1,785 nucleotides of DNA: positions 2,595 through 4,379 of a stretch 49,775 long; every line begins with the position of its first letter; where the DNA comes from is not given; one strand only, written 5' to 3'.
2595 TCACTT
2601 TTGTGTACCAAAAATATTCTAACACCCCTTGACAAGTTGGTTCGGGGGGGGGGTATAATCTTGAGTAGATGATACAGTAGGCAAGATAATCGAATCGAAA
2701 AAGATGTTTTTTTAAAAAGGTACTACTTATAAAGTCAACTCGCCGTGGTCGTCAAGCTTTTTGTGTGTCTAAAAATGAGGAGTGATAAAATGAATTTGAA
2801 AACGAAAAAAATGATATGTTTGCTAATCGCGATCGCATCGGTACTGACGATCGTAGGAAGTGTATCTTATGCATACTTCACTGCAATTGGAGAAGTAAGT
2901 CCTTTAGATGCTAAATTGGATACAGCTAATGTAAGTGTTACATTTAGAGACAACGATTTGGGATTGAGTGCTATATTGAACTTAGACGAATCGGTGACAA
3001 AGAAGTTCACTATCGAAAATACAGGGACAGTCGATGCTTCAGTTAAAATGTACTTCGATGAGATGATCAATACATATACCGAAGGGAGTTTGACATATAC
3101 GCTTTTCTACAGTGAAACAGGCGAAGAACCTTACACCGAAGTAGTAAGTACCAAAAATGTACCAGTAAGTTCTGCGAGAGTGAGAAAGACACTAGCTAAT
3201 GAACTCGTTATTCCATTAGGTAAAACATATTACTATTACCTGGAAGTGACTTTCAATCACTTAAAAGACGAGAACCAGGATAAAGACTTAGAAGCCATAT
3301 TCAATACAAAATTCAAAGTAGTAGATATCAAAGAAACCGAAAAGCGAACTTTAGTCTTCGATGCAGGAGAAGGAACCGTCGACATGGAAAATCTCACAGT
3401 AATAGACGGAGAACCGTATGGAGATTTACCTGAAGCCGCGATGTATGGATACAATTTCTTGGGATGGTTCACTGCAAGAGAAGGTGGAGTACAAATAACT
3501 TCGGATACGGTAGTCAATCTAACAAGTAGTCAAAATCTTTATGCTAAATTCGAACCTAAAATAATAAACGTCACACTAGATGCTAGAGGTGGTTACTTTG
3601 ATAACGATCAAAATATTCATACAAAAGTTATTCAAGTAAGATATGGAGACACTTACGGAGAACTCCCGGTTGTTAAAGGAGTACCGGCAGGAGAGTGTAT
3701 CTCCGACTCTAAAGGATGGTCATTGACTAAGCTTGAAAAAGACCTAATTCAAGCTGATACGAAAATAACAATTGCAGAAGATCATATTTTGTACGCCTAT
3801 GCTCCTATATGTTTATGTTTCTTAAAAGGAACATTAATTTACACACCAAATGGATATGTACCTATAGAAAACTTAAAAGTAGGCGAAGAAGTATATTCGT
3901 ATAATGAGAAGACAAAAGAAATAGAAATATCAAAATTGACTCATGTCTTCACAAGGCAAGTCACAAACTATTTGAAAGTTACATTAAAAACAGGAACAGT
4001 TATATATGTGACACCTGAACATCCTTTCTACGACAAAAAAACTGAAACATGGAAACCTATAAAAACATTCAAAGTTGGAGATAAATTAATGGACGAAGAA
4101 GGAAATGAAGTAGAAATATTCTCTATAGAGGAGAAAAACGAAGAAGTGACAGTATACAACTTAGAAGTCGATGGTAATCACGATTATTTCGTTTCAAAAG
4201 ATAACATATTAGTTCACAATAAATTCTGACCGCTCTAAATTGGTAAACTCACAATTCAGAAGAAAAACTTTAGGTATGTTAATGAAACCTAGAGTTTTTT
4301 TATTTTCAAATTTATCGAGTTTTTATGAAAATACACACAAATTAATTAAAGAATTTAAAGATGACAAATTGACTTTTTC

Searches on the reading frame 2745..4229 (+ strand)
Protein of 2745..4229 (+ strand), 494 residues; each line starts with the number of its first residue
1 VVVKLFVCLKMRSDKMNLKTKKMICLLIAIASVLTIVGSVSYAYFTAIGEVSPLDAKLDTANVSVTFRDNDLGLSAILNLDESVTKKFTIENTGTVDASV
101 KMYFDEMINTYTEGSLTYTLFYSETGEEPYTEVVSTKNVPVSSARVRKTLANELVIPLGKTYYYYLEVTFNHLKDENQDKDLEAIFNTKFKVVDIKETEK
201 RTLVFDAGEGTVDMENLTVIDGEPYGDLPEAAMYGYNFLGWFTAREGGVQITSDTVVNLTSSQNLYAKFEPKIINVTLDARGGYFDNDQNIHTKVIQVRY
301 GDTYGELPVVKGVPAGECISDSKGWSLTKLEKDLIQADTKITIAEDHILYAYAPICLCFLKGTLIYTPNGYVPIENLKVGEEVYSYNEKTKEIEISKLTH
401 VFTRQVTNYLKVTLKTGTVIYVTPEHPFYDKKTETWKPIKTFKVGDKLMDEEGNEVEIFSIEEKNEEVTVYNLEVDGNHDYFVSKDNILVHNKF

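Call 9: search_protein_families(library=pfam, proteins=[window:2790-4229:+], max_evalue=0.01)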
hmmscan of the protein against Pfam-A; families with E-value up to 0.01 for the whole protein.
window:2790-4229:+ (479 aa): 5 families
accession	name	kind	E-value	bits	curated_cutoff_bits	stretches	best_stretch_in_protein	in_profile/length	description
PF07591.16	PT-HINT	-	8.3e-19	68.6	27.7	1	349-477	1-136/137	Pretoxin HINT domain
PF09479.16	Flg_new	-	1.3e-13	51.2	27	1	187-253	2-65/65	Listeria-Bacteroides repeat domain (List_Bact_rpt)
PF14890.11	Intein_splicing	-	1.3e-09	38.4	35.8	2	357-434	10-93/155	Intein splicing domain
PF13403.11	Hint_2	-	2.8e-08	34.7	28.4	1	343-386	2-45/147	Hint domain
PF01079.26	Hint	-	0.0027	17.8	29.7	1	342-422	12-95/213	Hint module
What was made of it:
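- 3348..3548 (+): Flg_new / Listeria-Bacteroides (InlB B-) repeat, aa 187-253. PF09479 1.3e-13 (call 9).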

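Call 12: find_encoding_contigs(protein=window:2790-4229:+, flank=3000, max_places=10)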
Protein window:2790-4229:+ (479 aa): no gene with exactly this product is on record in the collection.

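Call 15: find_encoding_contigs(protein=window:2745-4229:+, flank=3000, max_places=10)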
Protein window:2745-4229:+ (494 aa): 1 contig read that carries it; 1 place shown.
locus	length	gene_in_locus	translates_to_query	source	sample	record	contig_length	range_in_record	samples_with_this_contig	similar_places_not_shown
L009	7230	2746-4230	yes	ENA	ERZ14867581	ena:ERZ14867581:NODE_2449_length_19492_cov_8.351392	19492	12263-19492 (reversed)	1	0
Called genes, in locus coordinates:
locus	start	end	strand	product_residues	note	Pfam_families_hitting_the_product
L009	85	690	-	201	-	PF06541:ABC_trans_CmpB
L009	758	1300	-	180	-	PF01966:HD (weak)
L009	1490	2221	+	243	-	PF02674:Colicin_V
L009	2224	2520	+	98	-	PF00085:Thioredoxin, PF13728:TraF (weak), PF13098:Thioredoxin_2 (weak), PF13905:Thioredoxin_8 (faint)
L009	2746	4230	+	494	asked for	PF09479:Flg_new, PF07591:PT-HINT, PF13403:Hint_2, PF14890:Intein_splicing (weak)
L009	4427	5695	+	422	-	PF12733:Cadherin-like (weak)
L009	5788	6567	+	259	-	PF01479:S4, PF22421:SYY_C-terminal (faint), PF00849:PseudoU_synth_2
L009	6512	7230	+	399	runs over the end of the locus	PF01938:TRAM, PF05958:tRNA_U5-meth_tr, PF02475:TRM5-TYW2_MTfase (weak), PF03602:Cons_hypoth95, PF05175:MTS, PF06325:PrmA (weak), PF13649:Methyltransf_25, PF13847:Methyltransf_31, +1 more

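Call 16: find_related_loci(query=window:2790-4226:+, collection=genome_contigs, flank=4000)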
Query window:2790-4226:+ (479 aa) in genome_contigs; peptide patterns used: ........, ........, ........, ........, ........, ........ (x = any residue, [..] = any of these).
291 stretches matched a pattern; 3 encode a relative of the query (tblastn E <= 1e-3); 3 distinct loci.
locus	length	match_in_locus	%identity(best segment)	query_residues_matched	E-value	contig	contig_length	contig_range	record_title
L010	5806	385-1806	48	1-479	9e-138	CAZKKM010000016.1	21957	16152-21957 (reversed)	MAG TPA_asm: uncultured Muribaculaceae bacterium isolate SRP287540_co1_443 genome assembly, contig: NODE_2388_length_219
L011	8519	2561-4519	43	6-477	1e-71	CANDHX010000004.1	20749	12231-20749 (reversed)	MAG TPA_asm: uncultured Tenericutes bacterium isolate ERR6760088_bin.52_metawrap_v1.3_MAG genome assembly, contig: ERZ12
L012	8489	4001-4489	29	343-477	3e-14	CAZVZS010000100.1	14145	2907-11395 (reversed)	MAG TPA_asm: uncultured Leptospiraceae bacterium isolate SRP090828_co2_25 genome assembly, contig: NODE_1461_length_1414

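Call 24: find_homologous_proteins(query=window:2790-4226:+, max_evalue=0.00001)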
Query window:2790-4226:+ (479 aa): 168 proteins with E <= 0.00001 among 8000 candidates; the best 120 are listed.
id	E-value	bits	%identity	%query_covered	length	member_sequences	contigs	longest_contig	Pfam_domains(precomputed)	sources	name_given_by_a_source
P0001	0.0e+0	1067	100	100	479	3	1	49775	PF07591.16,PF09479.17,PF13403.12,PF14890.12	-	-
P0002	7.4e-279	943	89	100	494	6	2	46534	PF07591.16,PF09479.17,PF13403.12,PF14890.12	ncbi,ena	-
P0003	1.2e-270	916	88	100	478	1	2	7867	PF07591.16,PF09479.17,PF13403.12,PF14890.12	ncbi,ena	-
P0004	9.0e-142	491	50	100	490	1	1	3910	PF07591.16,PF09479.17,PF12389.14,PF01079.26,PF13403.12,PF14890.12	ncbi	-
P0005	4.5e-109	383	43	61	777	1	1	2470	PF07591.16,PF09479.17,PF18998.7,PF01079.26,PF13403.12,PF14890.12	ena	-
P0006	1.6e-105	372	45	61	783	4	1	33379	PF07591.16,PF09479.17,PF18998.7,PF01079.26,PF13403.12,PF14890.12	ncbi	-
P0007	1.1e-104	369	43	61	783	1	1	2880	PF07591.16,PF09479.17,PF12389.14,PF18998.7,PF01079.26,PF13403.12,PF14890.12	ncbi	-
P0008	1.6e-104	368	44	61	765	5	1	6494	PF07591.16,PF09479.17,PF18998.7,PF13403.12,PF14890.12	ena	-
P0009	2.6e-102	361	43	61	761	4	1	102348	PF07591.16,PF09479.17,PF18998.7,PF14890.12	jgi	-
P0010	5.2e-101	357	42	61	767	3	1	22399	PF07591.16,PF09479.17,PF18998.7,PF01079.26,PF14890.12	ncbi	-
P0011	9.1e-90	320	43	61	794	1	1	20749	PF07591.16,PF09479.17,PF18998.7,PF13403.12,PF14890.12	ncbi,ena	-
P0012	2.5e-83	298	46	65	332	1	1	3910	PF09479.17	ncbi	-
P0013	2.2e-82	295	55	54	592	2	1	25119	PF09479.17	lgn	-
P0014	1.0e-77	280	70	43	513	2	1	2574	-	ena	-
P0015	9.7e-77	277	76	38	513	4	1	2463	-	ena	-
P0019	1.8e-75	272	74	38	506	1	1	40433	-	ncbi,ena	-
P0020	2.4e-75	272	55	53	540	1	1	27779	PF09479.17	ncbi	-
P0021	4.8e-75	271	44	72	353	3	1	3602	PF09479.17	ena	-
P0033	9.5e-73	263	72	38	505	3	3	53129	-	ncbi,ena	-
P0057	1.2e-67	247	44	61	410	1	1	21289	PF07591.16,PF09479.17,PF18998.7,PF01079.26,PF13403.12,PF14890.12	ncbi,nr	ncbi:MAG: hypothetical protein HFG33_00855, partial [Bacilli bacterium]|nr:hypothetical protein [Bac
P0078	7.7e-58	214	41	49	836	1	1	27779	PF09479.17,PF18998.7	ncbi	-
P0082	1.3e-55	207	46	47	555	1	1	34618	PF09479.17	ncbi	-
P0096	6.2e-48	182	32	32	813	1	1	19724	PF01016.25,PF09479.17,PF18998.7,PF21910.3,PF07866.18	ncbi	ncbi:MAG: InlB B-repeat-containing protein [Ruminococcus sp.]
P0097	2.6e-46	176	48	41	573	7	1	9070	PF12389.14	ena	-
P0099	5.1e-46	175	48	44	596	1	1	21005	PF12389.14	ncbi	-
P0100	8.1e-46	175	40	55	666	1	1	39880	PF09479.17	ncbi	-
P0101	1.8e-45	174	50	41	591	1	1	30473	PF12389.14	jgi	-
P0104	2.4e-45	173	50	41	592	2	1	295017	PF12389.14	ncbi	-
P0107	5.3e-45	172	51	41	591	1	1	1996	PF12389.14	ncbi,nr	ncbi:MAG: hypothetical protein HFG33_06305 [Bacilli bacterium]|nr:hypothetical protein [Bacilli bact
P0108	5.4e-45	172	42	52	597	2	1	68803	PF12389.14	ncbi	-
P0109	6.6e-45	172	49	41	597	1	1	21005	PF12389.14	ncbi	-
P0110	1.7e-44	170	49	41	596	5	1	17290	PF12389.14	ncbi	-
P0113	5.8e-44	169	49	41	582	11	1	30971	PF12389.14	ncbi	-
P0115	8.8e-44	168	39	55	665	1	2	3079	PF09479.17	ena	-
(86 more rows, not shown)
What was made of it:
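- On SipW-dependent TasA/BsaA/camelysin-type matrix proteins: Some homologues carry PF12389 camelysin (call 24).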

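Call 25: find_encoding_contigs(protein=P0002, flank=3000, max_places=10)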
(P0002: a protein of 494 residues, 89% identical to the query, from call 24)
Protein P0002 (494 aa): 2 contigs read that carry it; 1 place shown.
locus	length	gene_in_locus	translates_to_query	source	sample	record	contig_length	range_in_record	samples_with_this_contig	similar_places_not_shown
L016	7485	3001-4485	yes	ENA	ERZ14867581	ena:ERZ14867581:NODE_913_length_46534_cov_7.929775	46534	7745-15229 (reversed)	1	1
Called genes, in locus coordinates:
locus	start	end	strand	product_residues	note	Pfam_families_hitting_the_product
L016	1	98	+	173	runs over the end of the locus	-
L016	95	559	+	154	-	-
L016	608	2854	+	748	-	PF02534:T4SS-DNA_transf, PF10412:TrwB_AAD_bind, PF12696:TraG-D_C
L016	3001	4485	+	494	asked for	PF14890:Intein_splicing (faint), PF09479:Flg_new, PF13403:Hint_2, PF07591:PT-HINT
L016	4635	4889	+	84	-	PF02576:RimP_N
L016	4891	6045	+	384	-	PF08529:NusA_N, PF13184:KH_NusA_1st, PF26594:KH_NusA_2nd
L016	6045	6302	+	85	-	PF04296:YlxR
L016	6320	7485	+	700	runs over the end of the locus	PF04760:IF2_N, PF00009:GTP_EFTU, PF00025:Arf (weak), PF00071:Ras (weak), PF01926:MMR_HSR1, PF02421:FeoB_N (weak), PF22042:EF-G_D2, PF11987:IF-2, +1 more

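Call 26: find_encoding_contigs(protein=P0003, flank=3000, max_places=10)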
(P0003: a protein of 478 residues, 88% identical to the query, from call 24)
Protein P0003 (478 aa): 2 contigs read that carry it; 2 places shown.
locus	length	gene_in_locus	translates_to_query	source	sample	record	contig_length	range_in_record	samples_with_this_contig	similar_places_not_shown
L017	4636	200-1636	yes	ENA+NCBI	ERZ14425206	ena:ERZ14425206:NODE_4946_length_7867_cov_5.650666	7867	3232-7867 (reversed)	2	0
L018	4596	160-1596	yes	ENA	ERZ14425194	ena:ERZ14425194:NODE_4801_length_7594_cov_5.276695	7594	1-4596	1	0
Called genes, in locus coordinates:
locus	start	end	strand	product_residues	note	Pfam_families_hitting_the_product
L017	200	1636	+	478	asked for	PF09479:Flg_new, PF13403:Hint_2, PF07591:PT-HINT, PF14890:Intein_splicing (weak)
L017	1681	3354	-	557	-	PF00753:Lactamase_B, PF23023:Anti-Pycsar_Apyc1 (weak), PF12706:Lactamase_B_2 (faint), PF22505:RNase_J_b_CASP, PF07521:RMMBL, PF17770:RNase_J_C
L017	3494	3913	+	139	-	PF07963:N_methyl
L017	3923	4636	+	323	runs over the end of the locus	PF01656:CbiA (faint), PF02881:SRP54_N, PF00448:SRP54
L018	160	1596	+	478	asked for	PF09479:Flg_new, PF13403:Hint_2, PF07591:PT-HINT, PF14890:Intein_splicing (weak)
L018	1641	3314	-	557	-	PF00753:Lactamase_B, PF23023:Anti-Pycsar_Apyc1 (weak), PF12706:Lactamase_B_2 (faint), PF22505:RNase_J_b_CASP, PF07521:RMMBL, PF17770:RNase_J_C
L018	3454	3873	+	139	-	PF07963:N_methyl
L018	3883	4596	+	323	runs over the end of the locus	PF01656:CbiA (faint), PF02881:SRP54_N, PF00448:SRP54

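Call 32: find_encoding_contigs(protein=P0019, flank=10000, max_places=4)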
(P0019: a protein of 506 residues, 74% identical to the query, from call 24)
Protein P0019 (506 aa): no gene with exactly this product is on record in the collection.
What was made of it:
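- Tried and rejected: P0019 look-up: failed (call 32).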

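Call 57: search_protein_families(library=ncbifam, proteins=[window:2790-4229:+], max_evalue=0.01)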
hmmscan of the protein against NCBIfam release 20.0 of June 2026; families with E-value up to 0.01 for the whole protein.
window:2790-4229:+ (479 aa): 10 families
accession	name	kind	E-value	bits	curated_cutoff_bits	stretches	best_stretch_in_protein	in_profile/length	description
TIGR01445.1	intein_Nterm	domain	5.3e-08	33.7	24.5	1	343-414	1-82/83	intein N-terminal splicing region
NF005852.0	PRK07773.1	equivalog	5.9e-07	28.1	780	1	358-433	415-490/886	replicative DNA helicase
NF033189.1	internalin_A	exception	6.5e-05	21.4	1600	1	115-267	452-575/799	class 1 internalin InlA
NF038162.1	RtcB_rel_intein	exception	7.1e-05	21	1150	1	343-434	95-188/961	intein-containing RtcB family protein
TIGR04090.1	exp_by_SipW_IV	subfamily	0.0001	22.1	60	1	6-153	1-150/241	BsaA family SipW-dependent biofilm matrix protein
TIGR02543.1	List_Bact_rpt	repeat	0.00042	20.6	20.95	1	220-258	5-44/44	TIGR02543 family repeat protein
NF011418.0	PRK14845.1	equivalog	0.00055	17.8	756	1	363-433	62-130/1049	translation initiation factor IF-2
NF052663.1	RtcB_rel_intein2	exception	0.0016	17.4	1050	1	343-434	78-171/626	intein-containing RctB family protein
NF045703.1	rSAM_Tes_intein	exception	0.0044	14.8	1700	0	423-479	562-612/1040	tetraether lipid synthase Tes, intein-containing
TIGR01443.1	intein_Cterm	domain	0.0095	16.2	15.6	0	455-477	2-23/24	intein C-terminal splicing region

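Call 79: find_encoding_contigs(protein=P0033, flank=2500, max_places=4)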
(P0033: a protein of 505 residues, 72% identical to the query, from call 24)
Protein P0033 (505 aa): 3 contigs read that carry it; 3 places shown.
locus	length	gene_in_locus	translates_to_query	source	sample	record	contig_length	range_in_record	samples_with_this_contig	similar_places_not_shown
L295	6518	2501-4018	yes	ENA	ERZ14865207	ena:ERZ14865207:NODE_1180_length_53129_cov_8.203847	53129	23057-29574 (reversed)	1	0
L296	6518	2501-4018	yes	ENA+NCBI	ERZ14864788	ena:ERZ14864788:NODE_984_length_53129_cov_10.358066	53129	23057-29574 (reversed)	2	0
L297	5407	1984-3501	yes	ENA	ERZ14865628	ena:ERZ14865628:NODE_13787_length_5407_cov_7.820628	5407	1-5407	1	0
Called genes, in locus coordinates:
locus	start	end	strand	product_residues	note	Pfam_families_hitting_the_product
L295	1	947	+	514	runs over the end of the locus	-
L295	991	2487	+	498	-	-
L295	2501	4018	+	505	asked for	-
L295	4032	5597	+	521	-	-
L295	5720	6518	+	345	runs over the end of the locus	PF02557:VanY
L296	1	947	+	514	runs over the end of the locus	-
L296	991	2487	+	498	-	-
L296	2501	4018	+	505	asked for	-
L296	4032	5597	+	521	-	-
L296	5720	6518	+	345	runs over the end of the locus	PF02557:VanY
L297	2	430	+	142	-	?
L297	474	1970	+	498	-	-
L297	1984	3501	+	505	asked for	-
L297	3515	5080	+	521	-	-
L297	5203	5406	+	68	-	?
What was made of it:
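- Tried and rejected: The ~505-aa relatives (P0033): they sit in tandem operon-like arrays without individual promoters (call 79).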

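Call 80: find_encoding_contigs(protein=P0013, flank=2500, max_places=4)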
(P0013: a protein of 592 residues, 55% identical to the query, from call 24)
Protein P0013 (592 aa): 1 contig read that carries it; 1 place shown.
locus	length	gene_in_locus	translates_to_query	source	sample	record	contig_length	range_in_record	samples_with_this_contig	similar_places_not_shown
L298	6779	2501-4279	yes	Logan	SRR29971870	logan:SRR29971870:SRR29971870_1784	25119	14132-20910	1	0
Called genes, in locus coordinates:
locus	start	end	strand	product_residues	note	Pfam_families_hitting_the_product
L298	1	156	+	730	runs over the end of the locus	PF17764:PriA_3primeBD, PF00270:DEAD, PF04851:ResIII, PF18319:Zn_ribbon_PriA, PF00271:Helicase_C, PF18074:PriA_C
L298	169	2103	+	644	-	PF00270:DEAD (faint), PF00580:UvrD-helicase, PF01443:Viral_helicase1 (faint), PF09848:SLFN-g3_helicase (faint), PF13245:AAA_19 (faint), PF13361:UvrD_C (weak), PF13538:UvrD_C_2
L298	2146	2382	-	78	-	PF12844:HTH_19, PF13560:HTH_31, PF01381:HTH_3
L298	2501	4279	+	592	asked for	PF09479:Flg_new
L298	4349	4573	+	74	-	-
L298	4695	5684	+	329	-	PF03444:WHD_HrcA (faint), PF01628:HrcA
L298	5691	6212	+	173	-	PF01025:GrpE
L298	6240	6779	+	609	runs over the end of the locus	PF00012:HSP70, PF06723:MreB_Mbl, PF00012:HSP70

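Call 95: predict_structure(alignment_id=A3)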
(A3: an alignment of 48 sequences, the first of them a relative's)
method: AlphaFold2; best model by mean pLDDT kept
length: 479 residues; sequences in the alignment: 48
mean_pLDDT: 84.0   pTM: 0.50
mean pLDDT of the five models: 84.0, 83.3, 83.0, 79.5, 78.6
residues with pLDDT >= 90: 199; 70-90: 217; 50-70: 52; < 50: 11
segments of 3 or more residues with pLDDT < 50: 26-34
pLDDT, mean of each block of 10 residues (from residue 1): 76 81 53 52 68 81 88 90 90 93 96 92 91 90 93 94 91 89 84 93 86 95 95 92 84 97 92 90 96 83 73 80 94 83 68 84 88 79 79 85 81 80 89 78 93 80 67 57
secondary structure, 60 per line:
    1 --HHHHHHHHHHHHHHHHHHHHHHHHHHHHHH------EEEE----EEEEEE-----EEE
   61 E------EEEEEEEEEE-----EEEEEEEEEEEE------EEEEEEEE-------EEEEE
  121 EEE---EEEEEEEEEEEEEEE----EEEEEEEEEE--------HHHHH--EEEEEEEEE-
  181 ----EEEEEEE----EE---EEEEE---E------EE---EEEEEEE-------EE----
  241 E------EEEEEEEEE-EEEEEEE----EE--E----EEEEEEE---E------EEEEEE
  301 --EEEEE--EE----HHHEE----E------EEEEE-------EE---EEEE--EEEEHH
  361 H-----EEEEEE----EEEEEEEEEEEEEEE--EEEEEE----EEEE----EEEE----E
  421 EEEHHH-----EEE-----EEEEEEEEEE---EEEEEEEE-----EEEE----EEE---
elements in order: H3-32 E39-42 E47-52 E58-61 E68-77 E83-94 E101-108 E116-123 E127-141 E146-155 H164-168 E171-179 E185-191 E201-205 E221-227 E248-256 E258-264 E278-284 E295-300 E303-307 E332-336 E349-352 E355-358 E367-372 E377-391 E394-399 E404-407 E412-415 E420-423 E432-434 E440-449 E453-460 E466-469 E474-476
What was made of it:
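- On Homopolymer promoter-spacer phase-variable loci (porA / tp0126 type): N-terminal signal/anchor helix, B-repeat, and a weak BsaA/SipW-type match (calls 9, 57, 95).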

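Call 97: fold_search(model_id=the predicted structure, library=pdb)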
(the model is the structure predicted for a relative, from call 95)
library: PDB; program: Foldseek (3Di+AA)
matches with E <= 10: 1697; with E <= 0.001: 66
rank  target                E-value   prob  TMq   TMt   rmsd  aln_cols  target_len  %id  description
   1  2lwy_MODEL_1_A        4.5e-11  1.00  0.27  0.89   1.5       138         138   34  Solution Structure of Bacterial Intein-Like domain from Clostridium thermocellum (released 2013-05-08)
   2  6y75_A                3.9e-10  1.00  0.27  0.80   2.4       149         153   21  BIL2 domain from T.thermophila BUBL1 locus (C1A-N143A) (released 2021-02-03)
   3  6y75_B                4.3e-10  1.00  0.27  0.82   2.4       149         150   21  BIL2 domain from T.thermophila BUBL1 locus (C1A-N143A) (released 2021-02-03)
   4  6tmm_BBB              5.7e-10  1.00  0.27  0.79   2.4       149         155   21  BIL2 domain from T.thermophila BUBL1 locus (C1A-N143A) (released 2020-12-16)
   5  6tmm_AAA              3.1e-09  1.00  0.27  0.78   2.4       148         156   21  BIL2 domain from T.thermophila BUBL1 locus (C1A-N143A) (released 2020-12-16)
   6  6rpq                  3.4e-09  1.00  0.25  0.47  12.3       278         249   18  Crystal structure of PhoCDC21-1 intein (released 2019-08-14)
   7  6frh_A                5.2e-08  1.00  0.27  0.75   1.9       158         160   22  Crystal structure of Ssp DnaB Mini-Intein variant M86 (released 2019-01-30)
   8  1mi8                  7.6e-08  1.00  0.26  0.82   2.4       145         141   23  2.0 Angstrom crystal structure of a DnaB intein from Synechocystis sp. PCC 6803 (released 2003-08-19)
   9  6riz                  1.3e-07  1.00  0.25  0.87   2.2       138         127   28  Crystal structure of gp41-1 intein (C1A, F65W, D107C) (released 2020-04-29)
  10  6frh_B                1.3e-07  1.00  0.26  0.78   3.4       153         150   22  Crystal structure of Ssp DnaB Mini-Intein variant M86 (released 2019-01-30)
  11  6qaz                  1.9e-07  1.00  0.25  0.86   2.3       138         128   29  Crystal structure of gp41-1 intein (released 2019-11-13)
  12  6frg                  1.9e-07  1.00  0.26  0.74   3.5       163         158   21  Crystal structure of G-1F mutant of Ssp DnaB Mini-Intein variant M86 (released 2019-01-30)
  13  4o1r                  5.0e-07  1.00  0.25  0.78   2.6       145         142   29  Crystal structure of NpuDnaB intein (released 2014-03-19)
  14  4e2u                  7.9e-07  1.00  0.25  0.68   4.4       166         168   19  Crystal Structures of RadAmin intein from Pyrococcus horikoshii (released 2012-05-16)
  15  6fre                  1.2e-06  1.00  0.25  0.73   2.4       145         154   23  Crystal structure of G-1F/H73A mutant of Ssp DnaB Mini-Intein variant M86 (released 2019-01-30)
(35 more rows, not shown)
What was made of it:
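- On Bacterial intein-like (BIL, A-type) / Hint domain proteins: Foldseek TM 0.89, rmsd 1.5 Angstrom (call 97).
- On SipW-dependent TasA/BsaA/camelysin-type matrix proteins: The fold search was dominated by the Hint domain (call 97).
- Tried and rejected: The fold search was swamped by the Hint domain (call 97).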

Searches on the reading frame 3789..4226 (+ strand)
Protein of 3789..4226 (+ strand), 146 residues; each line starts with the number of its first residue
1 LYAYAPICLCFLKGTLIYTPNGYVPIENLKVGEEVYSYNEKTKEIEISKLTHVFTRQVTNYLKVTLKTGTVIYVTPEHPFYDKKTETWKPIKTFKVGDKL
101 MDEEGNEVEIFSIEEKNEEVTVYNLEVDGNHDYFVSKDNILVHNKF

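Call 71: search_solved_structures(query=window:3789-4226:+, max_evalue=0.001, show_alignments=1)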
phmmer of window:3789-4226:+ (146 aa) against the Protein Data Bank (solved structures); distinct sequences matched with E-value up to 0.001: 14.
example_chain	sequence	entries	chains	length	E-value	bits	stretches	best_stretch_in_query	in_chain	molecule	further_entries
2lwy_A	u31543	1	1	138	4.6e-21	78.6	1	10-144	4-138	BACTERIAL INTEIN-LIKE DOMAIN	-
8w20_A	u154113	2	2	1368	6.5e-09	39.3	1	12-144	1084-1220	Intein C-terminal splicing domain-containing protein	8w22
4e2u_A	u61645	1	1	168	4.2e-07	33.4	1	14-144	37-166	Pho radA intein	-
6qaz_A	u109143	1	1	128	5.4e-06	29.8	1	15-144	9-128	cyanophage-like gp41-1 intein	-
6y75_B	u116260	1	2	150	6.3e-06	29.6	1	26-141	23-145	NAD(P)(+)--arginine ADP-ribosyltransferase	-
6y75_A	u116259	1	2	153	6.6e-06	29.5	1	26-141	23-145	NAD(P)(+)--arginine ADP-ribosyltransferase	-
6tmm_BBB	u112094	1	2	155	6.9e-06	29.4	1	26-141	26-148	NAD(P)(+)--arginine ADP-ribosyltransferase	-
6tmm_AAA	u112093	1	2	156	7e-06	29.4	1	26-141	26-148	NAD(P)(+)--arginine ADP-ribosyltransferase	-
6rpq_A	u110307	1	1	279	1.3e-05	28.5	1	32-144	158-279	Ubiquitin-like protein SMT3,1108aa long hypothetical cell division control protein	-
2jmz_A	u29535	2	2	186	3.6e-05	27.1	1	28-138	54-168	Hypothetical protein MJ0781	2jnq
6riz_A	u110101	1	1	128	4e-05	26.9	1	15-144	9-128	gp41-1 intein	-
4o1r_A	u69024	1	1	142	0.00013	25.3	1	23-144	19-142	Replicative DNA helicase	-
2lqm_A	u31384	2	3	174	0.00024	24.5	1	14-102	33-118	Pho radA intein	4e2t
6rpp_A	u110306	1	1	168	0.00074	22.8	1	32-143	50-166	Cell division control protein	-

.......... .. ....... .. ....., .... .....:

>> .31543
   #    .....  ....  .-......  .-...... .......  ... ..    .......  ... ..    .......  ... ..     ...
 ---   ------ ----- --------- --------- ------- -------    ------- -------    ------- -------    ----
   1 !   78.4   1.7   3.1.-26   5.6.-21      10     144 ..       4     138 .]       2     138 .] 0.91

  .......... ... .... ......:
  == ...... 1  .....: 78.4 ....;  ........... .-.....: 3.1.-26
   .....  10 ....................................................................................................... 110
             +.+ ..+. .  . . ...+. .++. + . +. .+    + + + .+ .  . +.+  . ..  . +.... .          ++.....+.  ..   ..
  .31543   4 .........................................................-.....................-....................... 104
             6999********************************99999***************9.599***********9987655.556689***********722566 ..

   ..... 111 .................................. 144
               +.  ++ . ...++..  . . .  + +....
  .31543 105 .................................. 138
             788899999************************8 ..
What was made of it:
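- On Bacterial intein-like (BIL, A-type) / Hint domain proteins: PDB 2LWY E = 4.6e-21 (call 71).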
